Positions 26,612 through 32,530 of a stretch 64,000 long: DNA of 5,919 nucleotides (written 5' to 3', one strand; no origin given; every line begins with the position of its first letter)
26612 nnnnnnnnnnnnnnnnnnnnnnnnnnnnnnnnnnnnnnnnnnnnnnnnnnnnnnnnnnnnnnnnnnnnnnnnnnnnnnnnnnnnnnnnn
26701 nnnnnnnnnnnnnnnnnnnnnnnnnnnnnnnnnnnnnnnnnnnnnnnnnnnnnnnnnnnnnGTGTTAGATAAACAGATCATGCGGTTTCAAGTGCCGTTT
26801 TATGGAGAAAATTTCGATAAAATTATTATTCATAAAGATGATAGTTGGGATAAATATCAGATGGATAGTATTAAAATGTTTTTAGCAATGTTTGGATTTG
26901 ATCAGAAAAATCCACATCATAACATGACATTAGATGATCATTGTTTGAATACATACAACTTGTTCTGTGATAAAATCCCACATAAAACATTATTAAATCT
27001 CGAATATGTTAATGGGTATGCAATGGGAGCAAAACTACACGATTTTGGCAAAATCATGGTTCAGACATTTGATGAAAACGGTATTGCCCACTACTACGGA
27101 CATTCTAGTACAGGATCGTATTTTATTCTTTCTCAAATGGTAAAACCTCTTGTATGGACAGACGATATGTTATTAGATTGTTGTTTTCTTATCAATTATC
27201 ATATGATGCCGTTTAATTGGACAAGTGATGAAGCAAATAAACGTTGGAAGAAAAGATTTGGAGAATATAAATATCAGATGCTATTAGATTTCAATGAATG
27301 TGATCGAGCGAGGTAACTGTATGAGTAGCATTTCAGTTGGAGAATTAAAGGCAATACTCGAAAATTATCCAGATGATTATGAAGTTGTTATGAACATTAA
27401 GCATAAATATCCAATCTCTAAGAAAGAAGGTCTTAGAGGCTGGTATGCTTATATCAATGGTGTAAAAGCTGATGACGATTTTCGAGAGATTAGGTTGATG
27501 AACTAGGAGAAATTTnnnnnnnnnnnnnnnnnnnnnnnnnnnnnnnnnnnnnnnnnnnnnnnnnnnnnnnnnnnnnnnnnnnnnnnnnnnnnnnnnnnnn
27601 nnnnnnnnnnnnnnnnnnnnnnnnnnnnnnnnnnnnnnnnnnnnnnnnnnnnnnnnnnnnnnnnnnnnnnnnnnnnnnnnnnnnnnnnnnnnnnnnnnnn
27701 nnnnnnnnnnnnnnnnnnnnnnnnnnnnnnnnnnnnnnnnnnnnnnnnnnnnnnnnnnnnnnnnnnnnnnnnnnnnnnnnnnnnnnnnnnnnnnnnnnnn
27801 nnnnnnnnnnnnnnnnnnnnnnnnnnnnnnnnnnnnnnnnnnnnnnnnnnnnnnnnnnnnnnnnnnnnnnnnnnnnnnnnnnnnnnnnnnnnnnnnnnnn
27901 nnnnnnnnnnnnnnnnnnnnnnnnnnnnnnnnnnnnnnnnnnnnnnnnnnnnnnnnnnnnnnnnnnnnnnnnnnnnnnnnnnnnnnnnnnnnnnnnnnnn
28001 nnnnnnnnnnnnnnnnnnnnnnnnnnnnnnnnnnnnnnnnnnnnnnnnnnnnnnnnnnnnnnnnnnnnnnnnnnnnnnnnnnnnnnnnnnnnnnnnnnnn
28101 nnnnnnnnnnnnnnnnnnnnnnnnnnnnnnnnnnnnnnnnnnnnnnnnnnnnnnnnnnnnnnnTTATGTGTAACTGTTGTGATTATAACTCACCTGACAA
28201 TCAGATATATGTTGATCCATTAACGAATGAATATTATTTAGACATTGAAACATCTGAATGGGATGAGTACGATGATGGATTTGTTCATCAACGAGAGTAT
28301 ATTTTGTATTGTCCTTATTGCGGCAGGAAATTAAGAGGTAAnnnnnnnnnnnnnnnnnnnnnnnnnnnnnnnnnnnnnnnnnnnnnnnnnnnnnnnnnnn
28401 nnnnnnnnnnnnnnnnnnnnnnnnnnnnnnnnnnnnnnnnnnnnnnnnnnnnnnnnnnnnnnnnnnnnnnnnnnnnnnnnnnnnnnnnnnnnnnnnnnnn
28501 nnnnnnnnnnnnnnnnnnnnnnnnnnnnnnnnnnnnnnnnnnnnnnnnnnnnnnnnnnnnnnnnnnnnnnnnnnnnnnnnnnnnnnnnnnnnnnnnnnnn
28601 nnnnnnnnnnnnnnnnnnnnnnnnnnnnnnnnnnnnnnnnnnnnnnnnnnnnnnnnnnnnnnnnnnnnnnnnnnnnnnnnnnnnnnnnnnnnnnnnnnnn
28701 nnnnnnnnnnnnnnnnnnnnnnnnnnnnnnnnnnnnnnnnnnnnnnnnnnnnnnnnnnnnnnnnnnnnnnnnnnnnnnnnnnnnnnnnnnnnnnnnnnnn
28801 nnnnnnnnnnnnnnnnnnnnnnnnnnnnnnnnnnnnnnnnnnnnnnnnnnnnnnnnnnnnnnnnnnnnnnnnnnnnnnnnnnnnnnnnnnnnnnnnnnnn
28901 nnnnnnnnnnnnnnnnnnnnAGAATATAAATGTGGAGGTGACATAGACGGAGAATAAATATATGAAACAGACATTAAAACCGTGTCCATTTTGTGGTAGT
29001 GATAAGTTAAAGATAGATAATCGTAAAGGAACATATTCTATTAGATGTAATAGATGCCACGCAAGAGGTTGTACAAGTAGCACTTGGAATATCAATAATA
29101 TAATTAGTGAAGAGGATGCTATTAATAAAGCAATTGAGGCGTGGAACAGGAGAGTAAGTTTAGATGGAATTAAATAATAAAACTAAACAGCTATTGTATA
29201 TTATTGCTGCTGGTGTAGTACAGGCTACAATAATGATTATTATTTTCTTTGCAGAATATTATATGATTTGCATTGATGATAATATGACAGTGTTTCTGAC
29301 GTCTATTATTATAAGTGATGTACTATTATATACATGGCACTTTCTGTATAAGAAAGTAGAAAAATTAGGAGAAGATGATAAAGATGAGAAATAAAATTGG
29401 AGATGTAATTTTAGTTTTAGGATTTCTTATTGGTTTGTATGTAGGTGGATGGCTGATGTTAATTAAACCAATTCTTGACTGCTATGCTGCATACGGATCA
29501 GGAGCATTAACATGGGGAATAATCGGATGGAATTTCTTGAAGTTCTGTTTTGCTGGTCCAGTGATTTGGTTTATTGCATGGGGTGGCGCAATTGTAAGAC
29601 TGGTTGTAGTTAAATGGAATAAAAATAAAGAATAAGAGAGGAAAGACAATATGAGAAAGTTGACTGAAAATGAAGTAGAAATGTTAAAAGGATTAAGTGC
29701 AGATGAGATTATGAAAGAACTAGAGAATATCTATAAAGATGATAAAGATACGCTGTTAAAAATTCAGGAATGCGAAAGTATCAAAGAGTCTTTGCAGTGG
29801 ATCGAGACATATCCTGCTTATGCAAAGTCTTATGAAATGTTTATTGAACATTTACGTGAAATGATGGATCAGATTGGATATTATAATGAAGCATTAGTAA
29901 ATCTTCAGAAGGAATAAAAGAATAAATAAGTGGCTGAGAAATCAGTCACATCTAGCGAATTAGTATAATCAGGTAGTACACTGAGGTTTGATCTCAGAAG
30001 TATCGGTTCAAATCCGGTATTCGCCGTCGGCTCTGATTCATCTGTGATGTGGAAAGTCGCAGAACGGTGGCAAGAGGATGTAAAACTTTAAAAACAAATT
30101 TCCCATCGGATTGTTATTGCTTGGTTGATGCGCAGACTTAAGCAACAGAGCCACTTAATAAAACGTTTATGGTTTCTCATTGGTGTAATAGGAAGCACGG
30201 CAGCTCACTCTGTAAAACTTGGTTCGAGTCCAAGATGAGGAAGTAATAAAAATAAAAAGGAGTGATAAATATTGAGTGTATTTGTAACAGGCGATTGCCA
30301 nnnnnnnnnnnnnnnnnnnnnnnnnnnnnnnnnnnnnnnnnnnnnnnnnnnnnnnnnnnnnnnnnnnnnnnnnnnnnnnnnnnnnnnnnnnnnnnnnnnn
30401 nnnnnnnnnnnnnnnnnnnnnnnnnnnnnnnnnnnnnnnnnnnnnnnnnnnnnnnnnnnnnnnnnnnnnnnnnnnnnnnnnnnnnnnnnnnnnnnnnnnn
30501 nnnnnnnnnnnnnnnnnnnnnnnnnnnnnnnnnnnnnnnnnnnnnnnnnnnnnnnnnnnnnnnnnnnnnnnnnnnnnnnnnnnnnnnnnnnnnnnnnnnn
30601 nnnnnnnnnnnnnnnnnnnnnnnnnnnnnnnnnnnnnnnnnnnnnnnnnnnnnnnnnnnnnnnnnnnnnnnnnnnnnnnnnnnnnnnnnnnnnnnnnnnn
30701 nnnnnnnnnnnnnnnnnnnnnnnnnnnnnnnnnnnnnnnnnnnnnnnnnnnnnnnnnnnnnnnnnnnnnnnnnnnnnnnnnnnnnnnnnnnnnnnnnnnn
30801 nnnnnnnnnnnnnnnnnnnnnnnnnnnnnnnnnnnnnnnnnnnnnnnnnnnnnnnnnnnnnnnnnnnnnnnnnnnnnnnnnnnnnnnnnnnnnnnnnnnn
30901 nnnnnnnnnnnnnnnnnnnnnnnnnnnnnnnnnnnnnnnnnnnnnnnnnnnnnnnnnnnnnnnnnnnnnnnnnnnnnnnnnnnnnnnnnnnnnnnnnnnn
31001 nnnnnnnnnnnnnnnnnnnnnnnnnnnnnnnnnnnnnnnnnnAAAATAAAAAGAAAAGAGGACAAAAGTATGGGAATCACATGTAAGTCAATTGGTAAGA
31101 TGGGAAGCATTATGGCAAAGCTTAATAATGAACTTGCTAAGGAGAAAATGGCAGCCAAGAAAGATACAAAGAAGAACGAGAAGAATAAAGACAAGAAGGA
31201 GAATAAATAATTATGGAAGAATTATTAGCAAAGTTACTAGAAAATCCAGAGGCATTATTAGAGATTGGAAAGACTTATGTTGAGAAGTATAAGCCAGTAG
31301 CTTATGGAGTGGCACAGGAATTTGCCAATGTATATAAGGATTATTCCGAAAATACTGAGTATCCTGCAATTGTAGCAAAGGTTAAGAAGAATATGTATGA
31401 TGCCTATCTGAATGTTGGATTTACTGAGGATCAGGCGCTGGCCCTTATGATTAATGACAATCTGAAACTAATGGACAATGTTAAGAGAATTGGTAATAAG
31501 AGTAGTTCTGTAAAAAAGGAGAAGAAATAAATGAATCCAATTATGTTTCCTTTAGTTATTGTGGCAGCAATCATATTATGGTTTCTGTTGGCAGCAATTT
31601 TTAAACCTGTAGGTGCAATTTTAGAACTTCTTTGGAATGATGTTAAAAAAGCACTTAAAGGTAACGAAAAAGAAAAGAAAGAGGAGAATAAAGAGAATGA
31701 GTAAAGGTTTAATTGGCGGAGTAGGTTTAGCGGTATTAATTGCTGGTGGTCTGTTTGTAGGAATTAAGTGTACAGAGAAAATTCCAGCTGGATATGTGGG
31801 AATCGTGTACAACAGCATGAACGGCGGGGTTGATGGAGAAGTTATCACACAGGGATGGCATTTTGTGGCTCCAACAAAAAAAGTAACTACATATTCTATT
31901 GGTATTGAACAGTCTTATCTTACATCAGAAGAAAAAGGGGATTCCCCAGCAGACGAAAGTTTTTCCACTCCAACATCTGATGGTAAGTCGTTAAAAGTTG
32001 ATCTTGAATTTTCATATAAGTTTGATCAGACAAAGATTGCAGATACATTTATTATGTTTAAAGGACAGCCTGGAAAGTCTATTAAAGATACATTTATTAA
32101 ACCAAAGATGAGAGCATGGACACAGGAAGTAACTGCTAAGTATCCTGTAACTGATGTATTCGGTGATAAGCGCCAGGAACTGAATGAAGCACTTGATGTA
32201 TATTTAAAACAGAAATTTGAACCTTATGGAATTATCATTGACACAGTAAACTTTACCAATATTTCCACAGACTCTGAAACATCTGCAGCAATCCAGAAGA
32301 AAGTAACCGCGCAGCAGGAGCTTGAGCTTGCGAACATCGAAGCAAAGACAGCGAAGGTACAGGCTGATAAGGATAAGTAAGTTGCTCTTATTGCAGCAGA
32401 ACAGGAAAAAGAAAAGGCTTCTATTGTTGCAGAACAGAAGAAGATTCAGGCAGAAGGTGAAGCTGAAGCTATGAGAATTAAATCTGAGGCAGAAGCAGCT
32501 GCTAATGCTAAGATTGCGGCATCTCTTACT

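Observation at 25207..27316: tRNA healing-and-sealing cassette: Rnl-type RNA ligase, 5'-kinase and HD phosphoesterase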

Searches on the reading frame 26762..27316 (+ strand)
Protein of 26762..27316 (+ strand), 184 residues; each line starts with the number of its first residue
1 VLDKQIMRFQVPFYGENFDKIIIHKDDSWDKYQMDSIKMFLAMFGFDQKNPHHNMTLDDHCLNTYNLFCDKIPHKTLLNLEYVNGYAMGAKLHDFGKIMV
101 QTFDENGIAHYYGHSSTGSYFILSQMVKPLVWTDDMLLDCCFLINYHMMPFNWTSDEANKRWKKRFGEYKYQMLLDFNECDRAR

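Call 3: search_protein_families(library=pfam, proteins=[window:26762-27316:+], max_evalue=0.1)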
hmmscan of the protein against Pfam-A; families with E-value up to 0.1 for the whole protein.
window:26762-27316:+ (184 aa): 0 families

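Call 4: search_protein_families(library=phrogs, proteins=[window:26762-27316:+], max_evalue=0.01)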
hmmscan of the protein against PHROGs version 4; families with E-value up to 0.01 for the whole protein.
window:26762-27316:+ (184 aa): 1 family
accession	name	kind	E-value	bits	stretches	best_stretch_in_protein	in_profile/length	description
phrog_6931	-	unknown function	1.1e-10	42.2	1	86-181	60-151/343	-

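Call 7: search_protein_families(library=ncbifam, proteins=[window:26762-27316:+], max_evalue=0.1)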
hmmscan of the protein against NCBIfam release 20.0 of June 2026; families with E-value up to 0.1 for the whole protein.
window:26762-27316:+ (184 aa): 2 families
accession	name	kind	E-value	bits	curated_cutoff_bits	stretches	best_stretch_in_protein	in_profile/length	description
TIGR02692.1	tRNA_CCA_actino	equivalog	0.00054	18.7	438.8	1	88-157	284-352/466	CCA tRNA nucleotidyltransferase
TIGR01596.1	cas3_HD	equivalog_domain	0.089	12.8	43.45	0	57-98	1-45/178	CRISPR-associated endonuclease Cas3''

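Call 49: predict_structure(alignment_id=A2)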
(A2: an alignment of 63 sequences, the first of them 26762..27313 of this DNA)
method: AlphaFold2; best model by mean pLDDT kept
length: 184 residues; sequences in the alignment: 63
mean_pLDDT: 91.5   pTM: 0.89
mean pLDDT of the five models: 91.5, 90.3, 89.9, 89.8, 88.6
residues with pLDDT >= 90: 125; 70-90: 53; 50-70: 6; < 50: 0
segments of 3 or more residues with pLDDT < 50: none
pLDDT, mean of each block of 10 residues (from residue 1): 74 82 87 95 97 93 97 90 97 98 96 95 95 95 91 81 91 95 84
secondary structure, 60 per line:
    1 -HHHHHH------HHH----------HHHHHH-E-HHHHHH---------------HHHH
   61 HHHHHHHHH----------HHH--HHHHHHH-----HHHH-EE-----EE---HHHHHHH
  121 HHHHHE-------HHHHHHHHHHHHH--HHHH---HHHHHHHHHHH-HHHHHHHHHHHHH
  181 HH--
elements in order: H2-7 H27-32 H36-41 H57-69 H85-91 H97-100 H114-125 H134-146 H149-152 H156-166 H168-182

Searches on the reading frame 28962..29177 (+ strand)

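Call 65: search_protein_families(library=pfam, proteins=[window:28962-29177:+], max_evalue=0.01)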
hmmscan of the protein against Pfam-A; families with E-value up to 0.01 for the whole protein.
window:28962-29177:+ (71 aa): 4 families
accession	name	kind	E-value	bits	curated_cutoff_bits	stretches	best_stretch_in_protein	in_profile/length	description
PF14354.12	Lar_restr_allev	-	5.7e-13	49.3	28.6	1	4-64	2-57/58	Restriction alleviation protein Lar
PF05129.18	Zn_ribbon_Elf1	-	0.00014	22.3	29.8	1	8-55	25-71/79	Transcription elongation factor Elf1 like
PF24042.1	DUF7351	-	0.00037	20.8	31.2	1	7-64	3-59/177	Domain of unknown function (DUF7351)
PF08271.17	Zn_Ribbon_TF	-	0.0066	16.4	29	0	8-32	3-25/43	TFIIB zinc-binding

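Call 66: search_protein_families(library=phrogs, proteins=[window:28962-29177:+], max_evalue=0.001)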
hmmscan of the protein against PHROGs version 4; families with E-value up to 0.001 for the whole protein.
window:28962-29177:+ (71 aa): 3 families
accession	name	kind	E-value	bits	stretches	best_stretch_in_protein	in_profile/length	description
phrog_599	-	moron, auxiliary metabolic gene and host takeover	6.9e-14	53.6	1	2-65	71-127/262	Lar-like restriction alleviation protein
phrog_19812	-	unknown function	1.1e-05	26.8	1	4-70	5-57/138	-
phrog_8736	-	unknown function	0.00012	23.6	1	8-64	11-66/93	-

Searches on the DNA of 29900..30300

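Call 84: search_rna_families(source=window, start=29900, end=30300, threshold=evalue, max_evalue=1, show_alignments=2)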
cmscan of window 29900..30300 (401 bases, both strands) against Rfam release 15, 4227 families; matches with E-value up to 1: 2.
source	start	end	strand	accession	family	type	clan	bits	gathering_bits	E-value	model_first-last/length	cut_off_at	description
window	29954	30026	+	RF00005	tRNA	Gene; tRNA;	CL00001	54.2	29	4.3e-11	1-71/71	no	tRNA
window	30174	30242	+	RF00005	tRNA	Gene; tRNA;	CL00001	38.7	29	8.2e-07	1-71/71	no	tRNA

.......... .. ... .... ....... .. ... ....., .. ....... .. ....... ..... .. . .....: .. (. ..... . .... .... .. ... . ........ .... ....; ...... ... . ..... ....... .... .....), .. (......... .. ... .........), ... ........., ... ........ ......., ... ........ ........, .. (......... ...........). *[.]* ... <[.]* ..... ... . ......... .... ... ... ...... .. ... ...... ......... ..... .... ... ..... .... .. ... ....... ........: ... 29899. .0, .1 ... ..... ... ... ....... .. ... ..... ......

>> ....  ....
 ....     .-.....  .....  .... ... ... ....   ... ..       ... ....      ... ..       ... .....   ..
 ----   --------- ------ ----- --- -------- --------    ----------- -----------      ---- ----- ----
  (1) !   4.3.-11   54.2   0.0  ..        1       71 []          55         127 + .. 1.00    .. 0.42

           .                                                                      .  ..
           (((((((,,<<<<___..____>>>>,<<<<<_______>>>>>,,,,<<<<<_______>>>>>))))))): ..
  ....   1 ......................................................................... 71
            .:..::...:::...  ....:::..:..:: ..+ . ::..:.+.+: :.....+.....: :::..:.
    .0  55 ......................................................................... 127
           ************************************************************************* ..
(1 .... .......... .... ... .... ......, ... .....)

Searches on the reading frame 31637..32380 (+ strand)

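Call 65: search_protein_families(library=pfam, proteins=[window:31637-32380:+], max_evalue=0.01)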
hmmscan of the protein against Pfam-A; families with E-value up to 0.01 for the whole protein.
window:31637-32380:+ (247 aa): 2 families
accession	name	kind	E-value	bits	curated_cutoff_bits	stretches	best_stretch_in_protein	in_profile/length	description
PF01145.31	Band_7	-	1.7e-26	93.8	23.6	1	48-240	2-171/176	SPFH domain / Band 7 family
PF13421.11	Band_7_1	-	0.0056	16.8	24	1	166-224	151-208/211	SPFH domain-Band 7 family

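Call 66: search_protein_families(library=phrogs, proteins=[window:31637-32380:+], max_evalue=0.001)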
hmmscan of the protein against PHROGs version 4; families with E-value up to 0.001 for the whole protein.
window:31637-32380:+ (247 aa): 1 family
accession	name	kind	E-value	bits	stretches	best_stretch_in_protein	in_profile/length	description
phrog_200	-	other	1e-51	177.2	1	8-245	65-292/379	lipoprotein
